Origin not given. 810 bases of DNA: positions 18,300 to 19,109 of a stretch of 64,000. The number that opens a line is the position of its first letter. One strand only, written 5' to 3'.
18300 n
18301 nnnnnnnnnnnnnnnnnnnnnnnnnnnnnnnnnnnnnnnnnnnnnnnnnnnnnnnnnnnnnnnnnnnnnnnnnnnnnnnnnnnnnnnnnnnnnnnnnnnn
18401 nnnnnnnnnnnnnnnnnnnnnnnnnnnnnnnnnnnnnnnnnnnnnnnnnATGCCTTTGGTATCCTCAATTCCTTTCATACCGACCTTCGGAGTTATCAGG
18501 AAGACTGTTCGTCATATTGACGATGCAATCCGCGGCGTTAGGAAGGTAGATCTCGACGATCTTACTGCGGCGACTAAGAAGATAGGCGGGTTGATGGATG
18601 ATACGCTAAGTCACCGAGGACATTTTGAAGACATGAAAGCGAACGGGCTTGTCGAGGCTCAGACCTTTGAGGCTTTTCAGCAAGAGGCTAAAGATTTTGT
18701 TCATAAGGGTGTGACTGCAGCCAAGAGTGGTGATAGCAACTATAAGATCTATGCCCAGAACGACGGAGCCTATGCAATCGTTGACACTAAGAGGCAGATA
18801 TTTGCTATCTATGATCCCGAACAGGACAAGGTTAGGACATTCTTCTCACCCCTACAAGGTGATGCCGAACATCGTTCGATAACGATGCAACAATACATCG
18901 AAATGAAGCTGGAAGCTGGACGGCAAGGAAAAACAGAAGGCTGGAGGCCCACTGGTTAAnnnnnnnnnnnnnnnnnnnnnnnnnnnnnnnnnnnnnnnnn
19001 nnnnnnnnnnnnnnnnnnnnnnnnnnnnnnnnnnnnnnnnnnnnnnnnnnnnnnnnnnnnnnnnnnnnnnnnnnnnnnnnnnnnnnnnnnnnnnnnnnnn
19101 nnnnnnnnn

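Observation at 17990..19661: Orphan Rhs tip 2: canonical DPDG tip, frameshifted unassigned toxin domain, and a 233-aa helical partner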

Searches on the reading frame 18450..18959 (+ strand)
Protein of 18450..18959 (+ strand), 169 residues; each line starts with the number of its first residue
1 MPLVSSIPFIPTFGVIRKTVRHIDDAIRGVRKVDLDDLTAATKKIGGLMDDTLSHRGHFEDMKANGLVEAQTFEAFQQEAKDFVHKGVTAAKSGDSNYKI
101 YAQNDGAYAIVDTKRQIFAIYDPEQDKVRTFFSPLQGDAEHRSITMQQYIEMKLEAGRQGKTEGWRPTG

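Call 5: search_protein_families(library=pfam, proteins=[window:18450-18959:+], max_evalue=0.1)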
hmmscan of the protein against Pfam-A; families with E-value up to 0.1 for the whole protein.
window:18450-18959:+ (169 aa): 0 families

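Call 6: search_protein_families(library=ncbifam, proteins=[window:18450-18959:+], max_evalue=0.1)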
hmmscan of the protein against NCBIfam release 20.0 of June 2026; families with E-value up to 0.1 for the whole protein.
window:18450-18959:+ (169 aa): 2 families
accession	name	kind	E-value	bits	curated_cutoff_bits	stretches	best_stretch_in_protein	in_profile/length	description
NF011129.0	PRK14553.2-2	equivalog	0.061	13.7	133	1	70-153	18-101/104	ribosomal-processing cysteine protease Prp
NF010435.0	PRK13861.1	equivalog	0.096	12.1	255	0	55-107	146-196/293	type IV secretion system protein VirB9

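Call 7: find_homologous_proteins(query=window:18450-18959:+, max_evalue=0.01)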
Query window:18450-18959:+ (169 aa): 1 proteins with E <= 0.01 among 28 candidates.
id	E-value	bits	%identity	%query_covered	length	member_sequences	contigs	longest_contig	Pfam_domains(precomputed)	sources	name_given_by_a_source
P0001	9.2e-106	369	99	99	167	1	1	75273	-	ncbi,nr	ncbi:MAG: hypothetical protein HYU39_07500 [Thaumarchaeota archaeon]|nr:hypothetical protein [Nitros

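Call 17: search_protein_representatives(protein=window:18450-18959:+)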
Query: 169 residues. Proteins with E-value up to 0.001 (for the whole library): 5; up to 1e-10: 2; up to 1e-30: 1. The best 5 are listed.
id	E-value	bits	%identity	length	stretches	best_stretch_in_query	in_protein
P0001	2.9e-106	369.1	99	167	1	3-169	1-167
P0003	4.9e-15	72.5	50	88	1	83-159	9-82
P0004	1.3e-07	48.5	43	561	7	85-116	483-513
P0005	3.6e-04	37.2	31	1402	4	86-124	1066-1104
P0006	6.5e-04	36.4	26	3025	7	60-140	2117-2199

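Call 20: find_encoding_contigs(protein=P0003, flank=10000, max_places=6)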
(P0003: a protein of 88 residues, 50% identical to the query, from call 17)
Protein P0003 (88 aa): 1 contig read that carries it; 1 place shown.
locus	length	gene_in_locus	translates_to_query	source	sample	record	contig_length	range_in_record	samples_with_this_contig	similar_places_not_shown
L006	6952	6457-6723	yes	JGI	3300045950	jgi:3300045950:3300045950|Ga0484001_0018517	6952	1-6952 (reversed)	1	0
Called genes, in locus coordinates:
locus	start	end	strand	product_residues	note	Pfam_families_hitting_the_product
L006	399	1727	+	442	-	-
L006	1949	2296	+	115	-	-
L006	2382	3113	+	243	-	-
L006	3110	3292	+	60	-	-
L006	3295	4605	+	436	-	-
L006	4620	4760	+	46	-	-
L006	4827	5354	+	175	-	-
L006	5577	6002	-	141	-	PF04075:F420H2_quin_red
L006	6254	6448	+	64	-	-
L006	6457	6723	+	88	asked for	-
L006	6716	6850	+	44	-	-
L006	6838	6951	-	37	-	?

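Call 27: search_solved_structures(query=window:18450-18956:+, max_evalue=10)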
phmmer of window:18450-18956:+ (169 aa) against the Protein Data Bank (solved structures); distinct sequences matched with E-value up to 10: 11.
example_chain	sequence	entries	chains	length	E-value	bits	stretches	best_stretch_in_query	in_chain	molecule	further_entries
3pig_A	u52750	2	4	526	0.14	15.8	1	34-120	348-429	Beta-fructofuranosidase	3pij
4id7_A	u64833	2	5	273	0.64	13.6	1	43-132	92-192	Activated CDC42 kinase 1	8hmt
4ewh_B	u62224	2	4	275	0.65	13.6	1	43-132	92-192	Activated CDC42 kinase 1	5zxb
3eqp_B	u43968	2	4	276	0.65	13.6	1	43-132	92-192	Activated CDC42 kinase 1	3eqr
4hzr_A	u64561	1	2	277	0.66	13.6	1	43-132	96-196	Activated CDC42 kinase 1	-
8fe9_A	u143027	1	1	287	0.72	13.4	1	43-132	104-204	Activated CDC42 kinase 1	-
7kp6_A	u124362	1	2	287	0.72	13.4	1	43-132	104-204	Activated CDC42 kinase 1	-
6vqm_A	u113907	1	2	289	0.74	13.4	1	43-132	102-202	Activated CDC42 kinase 1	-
1u46_A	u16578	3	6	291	0.75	13.4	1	43-132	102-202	Activated CDC42 kinase 1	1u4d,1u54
7f9k_A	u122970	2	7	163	0.79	13.3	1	89-134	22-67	Rifin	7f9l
4hzs_A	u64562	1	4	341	1.1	12.9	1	43-132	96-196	Activated CDC42 kinase 1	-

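Call 30: predict_structure(protein=window:18450-18956:+)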
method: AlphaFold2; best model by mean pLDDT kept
length: 169 residues; sequences in the alignment: 1
mean_pLDDT: 51.3   pTM: 0.46
mean pLDDT of the five models: 51.3, 50.3, 49.0, 48.3, 44.7
residues with pLDDT >= 90: 0; 70-90: 26; 50-70: 61; < 50: 82
segments of 3 or more residues with pLDDT < 50: 1-22, 26-33, 43-54, 133-169
pLDDT, mean of each block of 10 residues (from residue 1): 27 36 48 51 42 48 55 68 78 76 59 64 66 41 33 43 37
secondary structure, 60 per line:
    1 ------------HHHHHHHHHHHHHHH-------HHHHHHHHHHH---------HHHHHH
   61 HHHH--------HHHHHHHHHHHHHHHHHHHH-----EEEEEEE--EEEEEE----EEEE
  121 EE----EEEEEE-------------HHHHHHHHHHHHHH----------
elements in order: H13-27 H35-45 H55-64 H73-92 E98-104 E107-112 E117-122 E127-132 H146-159

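Call 36: fold_search(model_id=the predicted structure, library=pdb)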
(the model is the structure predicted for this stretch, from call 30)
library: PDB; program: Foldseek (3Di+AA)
matches with E <= 10: 201; with E <= 0.001: 0
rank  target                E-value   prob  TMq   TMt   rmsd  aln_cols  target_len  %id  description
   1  8ey4_A                3.9e-01  0.84  0.34  0.59   8.0       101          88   17  Contact-dependent growth inhibition toxin-immunity protein complex from E. coli O32:H37 (released 2023-11-08)
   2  2nd4                  5.3e-01  0.08  0.18  0.18  17.4       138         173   16  A distinct sortase SrtB anchors and processes a streptococcal adhesin AbpA with a novel structural property (released 2016-09-07)
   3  8fpi_A                8.0e-01  0.08  0.17  0.03  20.1       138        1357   11  Co-structure of the Respiratory Syncytial Virus RNA-dependent RNA polymerase with MRK-1 (released 2023-06-14)
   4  8h6k_4Z               8.0e-01  0.06  0.16  0.08  21.7       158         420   13  Cryo-EM structure of human exon-defined spliceosome in the mature B state. (released 2024-05-01)
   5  4akr_C                8.5e-01  0.04  0.14  0.11  16.9       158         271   11  Crystal Structure of the cytoplasmic actin capping protein Cap32_34 from Dictyostelium discoideum (released 2012-07-04)
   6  2czh_A                9.0e-01  0.07  0.20  0.16  16.0       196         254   13  Crystal structure of human myo-inositol monophosphatase 2 (IMPA2) with phosphate ion (orthorhombic form) (released 2006-07-25)
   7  6hk6_E                1.0e+00  0.03  0.14  0.09  19.9       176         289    8  Human RIOK2 bound to inhibitor (released 2018-10-24)
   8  4cwc_A                1.2e+00  0.23  0.25  0.17   5.9        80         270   12  Structure of Rolling Circle Replication Initiator Protein (RepDE) from Staphylococcus aureus (released 2015-04-15)
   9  5v8w_A                1.3e+00  0.30  0.23  0.43   8.4        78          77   12  Crystal structure of human Integrator IntS9-IntS11 CTD complex (released 2017-04-12)
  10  2prv_B                1.3e+00  0.18  0.19  0.20  12.3        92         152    8  Crystal structure of an uncharacterized protein (yobk, bsu18990) from bacillus subtilis at 1.30 A resolution (released 2007-05-22)
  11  7zhm_C                1.4e+00  0.06  0.12  0.21  13.9        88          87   10  Salmonella enterica Rhs1 C-terminal toxin TreTu complex with TriTu immunity protein (released 2022-11-23)
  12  5oez_C                1.4e+00  0.05  0.19  0.12  16.2       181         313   10  Crystal structure of Leishmania major fructose-1,6-bisphosphatase in apo form. (released 2017-09-20)
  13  6vgu                  1.5e+00  0.05  0.20  0.10  19.1       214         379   13  Crystal structure of FERM-folded talin head domain bound to the NPLY motif of beta3-integrin (released 2020-12-16)
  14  9iva_A                1.5e+00  0.04  0.17  0.03  20.6       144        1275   13  Cryo-EM structure of the full-length Nipah Virus L Protein bound by Phosphoprotein Tetramer (released 2025-05-21)
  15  6ahd_Y                1.8e+00  0.04  0.16  0.08  21.7       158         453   13  The Cryo-EM Structure of Human Pre-catalytic Spliceosome (B complex) at 3.8 angstrom resolution (released 2018-11-14)
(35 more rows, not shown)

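Call 38: search_solved_structures(query=A2, max_evalue=10)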
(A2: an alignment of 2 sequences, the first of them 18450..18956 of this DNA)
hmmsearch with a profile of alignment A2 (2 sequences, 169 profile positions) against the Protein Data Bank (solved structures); distinct sequences matched with E-value up to 10: 9.
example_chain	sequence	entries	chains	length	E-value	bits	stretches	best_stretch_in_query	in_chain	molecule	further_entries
4id7_A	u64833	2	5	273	1.1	12.5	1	45-132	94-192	Activated CDC42 kinase 1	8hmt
4ewh_B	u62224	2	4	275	1.2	12.4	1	45-132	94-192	Activated CDC42 kinase 1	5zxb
3eqp_B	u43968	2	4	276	1.2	12.4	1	45-132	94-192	Activated CDC42 kinase 1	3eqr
4hzr_A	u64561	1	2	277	1.2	12.4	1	45-132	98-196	Activated CDC42 kinase 1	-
7kp6_A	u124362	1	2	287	1.3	12.3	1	45-132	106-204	Activated CDC42 kinase 1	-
6vqm_A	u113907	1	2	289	1.3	12.3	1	45-132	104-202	Activated CDC42 kinase 1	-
1u46_A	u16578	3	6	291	1.3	12.2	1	45-132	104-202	Activated CDC42 kinase 1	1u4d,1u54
8fe9_A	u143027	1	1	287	1.4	12.2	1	45-132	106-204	Activated CDC42 kinase 1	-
4hzs_A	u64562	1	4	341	1.9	11.8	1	45-132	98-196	Activated CDC42 kinase 1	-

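Call 56: fold_search(model_id=the predicted structure, library=viral)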
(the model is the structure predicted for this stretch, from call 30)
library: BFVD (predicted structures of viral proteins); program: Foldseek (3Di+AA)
matches with E <= 10: 648; with E <= 0.001: 0
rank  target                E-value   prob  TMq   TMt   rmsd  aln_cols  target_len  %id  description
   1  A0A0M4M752            6.2e-03  0.57  0.18  0.19  13.8       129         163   14  p19 protein [Tetterwort vein chlorosis virus]
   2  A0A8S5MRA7            1.3e-02  0.69  0.25  0.26  17.2       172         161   12  Uncharacterized protein [Myoviridae sp. ctOAa14]
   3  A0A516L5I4            1.6e-02  0.28  0.18  0.18  20.7       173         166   17  (no name in the UniProt tables at hand)
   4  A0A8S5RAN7            2.1e-02  0.28  0.18  0.14  18.9       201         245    8  Uncharacterized protein [virus sp. ctQcs9]
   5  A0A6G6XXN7            2.9e-02  0.16  0.15  0.07  30.4       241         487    9  Uncharacterized protein [Ochrobactrum phage vB_OspP_OH]
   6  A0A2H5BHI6            6.2e-02  0.25  0.20  0.17  19.0       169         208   14  (no name in the UniProt tables at hand)
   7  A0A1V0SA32            8.4e-02  0.21  0.19  0.17  16.9       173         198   13  Bacteriophage T5 Orf172 DNA-binding domain-containing protein [Catovirus CTV1]
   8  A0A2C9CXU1            1.1e-01  0.28  0.14  0.19  15.3       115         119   14  Uncharacterized protein [Yersinia phage fHe-Yen9-04]
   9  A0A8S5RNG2            1.5e-01  0.57  0.18  0.30  12.6        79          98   14  Uncharacterized protein [virus sp. ctBS918]
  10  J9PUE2                1.8e-01  0.08  0.13  0.13  29.9       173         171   12  Uncharacterized protein [Bacillus phage BCD7]
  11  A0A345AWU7            1.9e-01  0.11  0.16  0.21  20.9       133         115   14  (no name in the UniProt tables at hand)
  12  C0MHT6                1.9e-01  0.11  0.19  0.06  22.2       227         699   13  Putative 76K readthrough domain of coat protein (Fragment) [Beet virus Q]
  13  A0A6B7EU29            2.3e-01  0.09  0.17  0.19  13.3       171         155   12  (no name in the UniProt tables at hand)
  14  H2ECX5                2.3e-01  0.08  0.16  0.12  18.6       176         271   15  Putative BTB_POZ domain-containing protein [Moumouvirus sp. 'Monve']
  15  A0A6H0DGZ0            2.3e-01  0.08  0.16  0.08  23.1       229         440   11  RNA-dependent RNA polymerase [Palmer virus]
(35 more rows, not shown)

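Call 69: find_related_loci(query=A2, collection=metagenome_contigs, flank=10000)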
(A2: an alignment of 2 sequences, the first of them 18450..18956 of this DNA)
Query A2 (169 aa) in metagenome_contigs; peptide patterns used: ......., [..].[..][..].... (x = any residue, [..] = any of these).
531 stretches matched a pattern, but none encodes a relative of the query by tblastn (E <= 1e-3).

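Call 70: search_protein_families(library=pfam, proteins=[L006:372-1727:+, L006:2313-3113:+, L006:3295-4605:+, L006:4773-5354:+, L006:1949-2296:+], max_evalue=0.01)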
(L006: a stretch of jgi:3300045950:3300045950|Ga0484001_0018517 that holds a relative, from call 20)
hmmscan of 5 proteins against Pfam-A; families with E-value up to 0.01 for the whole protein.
L006:372-1727:+ (451 aa): 0 families

L006:2313-3113:+ (266 aa): 1 family
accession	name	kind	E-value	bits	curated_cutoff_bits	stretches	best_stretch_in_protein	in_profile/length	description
PF22167.2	PH0730-like_N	-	0.0022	18.5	30.2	1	44-74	30-59/60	PH0730-like, N-terminal domain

L006:3295-4605:+ (436 aa): 1 family
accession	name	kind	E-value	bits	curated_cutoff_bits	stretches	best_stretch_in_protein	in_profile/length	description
PF24336.1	DUF7504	-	0.00081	20.3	27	0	131-198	47-113/179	Family of unknown function (DUF7504)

L006:4773-5354:+ (193 aa): 0 families

L006:1949-2296:+ (115 aa): 0 families

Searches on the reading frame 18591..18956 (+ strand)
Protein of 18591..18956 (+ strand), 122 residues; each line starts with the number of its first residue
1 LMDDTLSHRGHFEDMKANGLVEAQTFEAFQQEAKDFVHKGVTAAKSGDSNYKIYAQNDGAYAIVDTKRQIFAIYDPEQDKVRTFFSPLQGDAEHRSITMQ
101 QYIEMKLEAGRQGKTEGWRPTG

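Call 57: search_protein_families(library=pfam, proteins=[window:18591-18956:+], max_evalue=10)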
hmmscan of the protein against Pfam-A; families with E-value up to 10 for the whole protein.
seq(122 aa): 0 families

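Call 74: search_dna_similar(query=window:18591-18956:+, collection=plasmids, mode=protein, max_evalue=1, max_rows=10)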
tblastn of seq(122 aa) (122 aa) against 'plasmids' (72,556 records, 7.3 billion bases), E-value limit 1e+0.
No match.
